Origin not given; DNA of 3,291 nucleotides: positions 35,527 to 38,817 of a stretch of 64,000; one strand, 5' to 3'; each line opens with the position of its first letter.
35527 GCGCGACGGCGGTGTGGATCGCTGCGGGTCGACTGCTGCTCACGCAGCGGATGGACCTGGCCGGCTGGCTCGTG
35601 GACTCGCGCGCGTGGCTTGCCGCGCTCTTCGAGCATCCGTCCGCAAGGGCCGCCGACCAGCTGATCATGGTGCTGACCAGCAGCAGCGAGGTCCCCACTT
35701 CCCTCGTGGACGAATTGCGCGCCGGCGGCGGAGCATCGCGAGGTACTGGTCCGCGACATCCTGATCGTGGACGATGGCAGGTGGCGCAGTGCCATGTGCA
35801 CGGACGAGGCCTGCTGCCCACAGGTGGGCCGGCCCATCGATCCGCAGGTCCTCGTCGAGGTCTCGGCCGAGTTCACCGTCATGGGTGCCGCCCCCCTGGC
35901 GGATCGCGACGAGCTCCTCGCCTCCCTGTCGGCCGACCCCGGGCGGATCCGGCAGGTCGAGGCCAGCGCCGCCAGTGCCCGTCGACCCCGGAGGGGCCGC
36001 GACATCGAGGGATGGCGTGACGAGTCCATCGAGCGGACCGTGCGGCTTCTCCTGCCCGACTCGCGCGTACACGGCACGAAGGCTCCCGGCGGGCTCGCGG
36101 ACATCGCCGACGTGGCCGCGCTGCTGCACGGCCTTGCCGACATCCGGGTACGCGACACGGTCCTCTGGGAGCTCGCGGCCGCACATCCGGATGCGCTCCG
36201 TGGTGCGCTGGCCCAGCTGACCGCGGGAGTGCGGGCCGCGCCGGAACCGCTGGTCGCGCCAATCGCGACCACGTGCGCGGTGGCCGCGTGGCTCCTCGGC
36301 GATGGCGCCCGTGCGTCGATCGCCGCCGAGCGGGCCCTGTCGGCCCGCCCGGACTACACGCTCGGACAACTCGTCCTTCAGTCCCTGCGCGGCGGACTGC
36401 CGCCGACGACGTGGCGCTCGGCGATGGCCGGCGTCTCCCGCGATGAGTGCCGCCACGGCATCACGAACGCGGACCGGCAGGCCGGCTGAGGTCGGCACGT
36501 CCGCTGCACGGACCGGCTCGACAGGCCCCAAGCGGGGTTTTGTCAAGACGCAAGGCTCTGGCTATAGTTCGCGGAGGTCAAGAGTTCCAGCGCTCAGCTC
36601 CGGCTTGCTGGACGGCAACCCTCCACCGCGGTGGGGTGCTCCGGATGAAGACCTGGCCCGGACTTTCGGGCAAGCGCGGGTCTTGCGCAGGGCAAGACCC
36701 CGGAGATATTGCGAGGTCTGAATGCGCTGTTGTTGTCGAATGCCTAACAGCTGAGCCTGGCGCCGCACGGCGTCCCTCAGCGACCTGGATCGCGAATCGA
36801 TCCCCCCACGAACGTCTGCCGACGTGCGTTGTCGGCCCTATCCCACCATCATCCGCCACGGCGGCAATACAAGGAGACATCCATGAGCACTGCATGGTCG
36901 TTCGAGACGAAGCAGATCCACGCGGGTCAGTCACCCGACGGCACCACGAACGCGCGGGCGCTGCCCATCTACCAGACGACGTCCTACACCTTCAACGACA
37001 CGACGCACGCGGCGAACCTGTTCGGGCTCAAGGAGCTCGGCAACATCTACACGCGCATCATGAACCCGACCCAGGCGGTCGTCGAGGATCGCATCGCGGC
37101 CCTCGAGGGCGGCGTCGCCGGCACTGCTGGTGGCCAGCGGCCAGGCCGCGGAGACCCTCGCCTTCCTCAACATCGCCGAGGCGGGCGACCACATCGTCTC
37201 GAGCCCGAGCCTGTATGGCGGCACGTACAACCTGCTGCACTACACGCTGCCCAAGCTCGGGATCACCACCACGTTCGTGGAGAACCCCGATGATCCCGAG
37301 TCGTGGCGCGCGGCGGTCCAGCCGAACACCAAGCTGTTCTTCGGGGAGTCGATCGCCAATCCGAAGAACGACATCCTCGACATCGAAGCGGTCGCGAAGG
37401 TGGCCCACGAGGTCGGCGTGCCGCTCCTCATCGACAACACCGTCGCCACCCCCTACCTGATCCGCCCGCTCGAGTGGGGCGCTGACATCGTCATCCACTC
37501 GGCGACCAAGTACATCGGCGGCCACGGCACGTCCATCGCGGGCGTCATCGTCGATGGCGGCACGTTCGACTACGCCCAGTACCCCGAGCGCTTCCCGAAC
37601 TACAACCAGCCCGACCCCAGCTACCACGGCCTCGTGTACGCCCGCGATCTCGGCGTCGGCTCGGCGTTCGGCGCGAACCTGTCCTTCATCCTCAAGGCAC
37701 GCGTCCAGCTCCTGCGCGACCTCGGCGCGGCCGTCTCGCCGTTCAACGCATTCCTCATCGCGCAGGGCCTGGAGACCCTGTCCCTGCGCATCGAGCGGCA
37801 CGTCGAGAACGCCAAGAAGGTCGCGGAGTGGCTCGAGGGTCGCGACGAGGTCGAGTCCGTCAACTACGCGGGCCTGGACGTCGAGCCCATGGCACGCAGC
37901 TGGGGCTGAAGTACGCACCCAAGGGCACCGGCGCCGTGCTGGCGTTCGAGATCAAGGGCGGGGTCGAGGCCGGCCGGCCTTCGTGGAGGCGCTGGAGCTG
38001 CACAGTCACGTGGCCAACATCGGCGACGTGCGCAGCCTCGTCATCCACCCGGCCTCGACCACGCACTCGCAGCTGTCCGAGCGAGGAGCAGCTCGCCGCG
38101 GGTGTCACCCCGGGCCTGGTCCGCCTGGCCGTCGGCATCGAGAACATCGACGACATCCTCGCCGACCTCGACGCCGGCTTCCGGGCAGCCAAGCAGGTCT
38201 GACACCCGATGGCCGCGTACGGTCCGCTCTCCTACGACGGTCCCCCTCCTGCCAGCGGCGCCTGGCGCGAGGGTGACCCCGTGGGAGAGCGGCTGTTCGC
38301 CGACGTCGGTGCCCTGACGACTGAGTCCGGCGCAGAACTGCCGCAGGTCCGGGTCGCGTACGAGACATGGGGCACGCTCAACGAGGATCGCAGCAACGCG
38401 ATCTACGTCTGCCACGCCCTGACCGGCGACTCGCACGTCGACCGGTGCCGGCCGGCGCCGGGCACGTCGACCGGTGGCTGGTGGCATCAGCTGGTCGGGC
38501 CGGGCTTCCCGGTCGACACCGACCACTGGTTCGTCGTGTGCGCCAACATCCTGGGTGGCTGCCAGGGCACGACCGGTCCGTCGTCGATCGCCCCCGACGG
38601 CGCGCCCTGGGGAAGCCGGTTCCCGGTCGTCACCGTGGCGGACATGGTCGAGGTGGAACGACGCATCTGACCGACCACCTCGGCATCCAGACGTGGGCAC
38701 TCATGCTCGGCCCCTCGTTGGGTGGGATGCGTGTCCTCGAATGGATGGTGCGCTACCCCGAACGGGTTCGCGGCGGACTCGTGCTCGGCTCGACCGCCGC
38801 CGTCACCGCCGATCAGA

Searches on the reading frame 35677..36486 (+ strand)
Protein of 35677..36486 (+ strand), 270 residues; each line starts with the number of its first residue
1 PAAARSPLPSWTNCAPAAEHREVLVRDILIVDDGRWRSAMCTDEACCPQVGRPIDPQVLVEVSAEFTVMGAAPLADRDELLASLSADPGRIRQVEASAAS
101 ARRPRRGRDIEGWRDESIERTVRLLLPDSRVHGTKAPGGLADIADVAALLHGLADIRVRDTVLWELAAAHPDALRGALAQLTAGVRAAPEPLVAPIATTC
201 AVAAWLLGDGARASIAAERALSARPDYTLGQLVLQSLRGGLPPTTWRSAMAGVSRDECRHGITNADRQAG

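Call 55: search_protein_families(library=pfam, proteins=[window:35677-36486:+], max_evalue=0.0001)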
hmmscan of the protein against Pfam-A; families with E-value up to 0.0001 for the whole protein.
window:35677-36486:+ (270 aa): 1 family
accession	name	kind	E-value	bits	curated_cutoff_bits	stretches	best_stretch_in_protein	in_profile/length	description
PF13830.11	DUF4192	-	8.1e-34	118.4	27.8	1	15-243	90-320/321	Domain of unknown function (DUF4192)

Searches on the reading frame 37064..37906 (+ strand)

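Call 55: search_protein_families(library=pfam, proteins=[window:37064-37906:+], max_evalue=0.0001)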
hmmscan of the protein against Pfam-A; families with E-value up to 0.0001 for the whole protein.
window:37064-37906:+ (281 aa): 1 family
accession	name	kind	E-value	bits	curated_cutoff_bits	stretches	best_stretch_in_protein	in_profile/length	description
PF01053.26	Cys_Met_Meta_PP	-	2.3e-78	263.9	27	1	17-275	67-284/381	Cys/Met metabolism PLP-dependent enzyme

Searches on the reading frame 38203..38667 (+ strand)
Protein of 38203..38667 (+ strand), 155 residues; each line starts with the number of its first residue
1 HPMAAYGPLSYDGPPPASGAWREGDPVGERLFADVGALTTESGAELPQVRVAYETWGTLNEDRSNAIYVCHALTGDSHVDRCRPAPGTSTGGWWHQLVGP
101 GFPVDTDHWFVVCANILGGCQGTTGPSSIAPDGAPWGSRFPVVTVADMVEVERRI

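Call 68: search_protein_families(library=pfam, proteins=[window:38203-38667:+], max_evalue=0.01)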
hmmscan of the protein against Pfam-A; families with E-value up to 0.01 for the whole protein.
window:38203-38667:+ (155 aa): 1 family
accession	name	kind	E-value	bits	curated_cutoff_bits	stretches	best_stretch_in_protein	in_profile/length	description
PF00561.26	Abhydrolase_1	-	0.00025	21.2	25.8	1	66-151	2-61/245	alpha/beta hydrolase fold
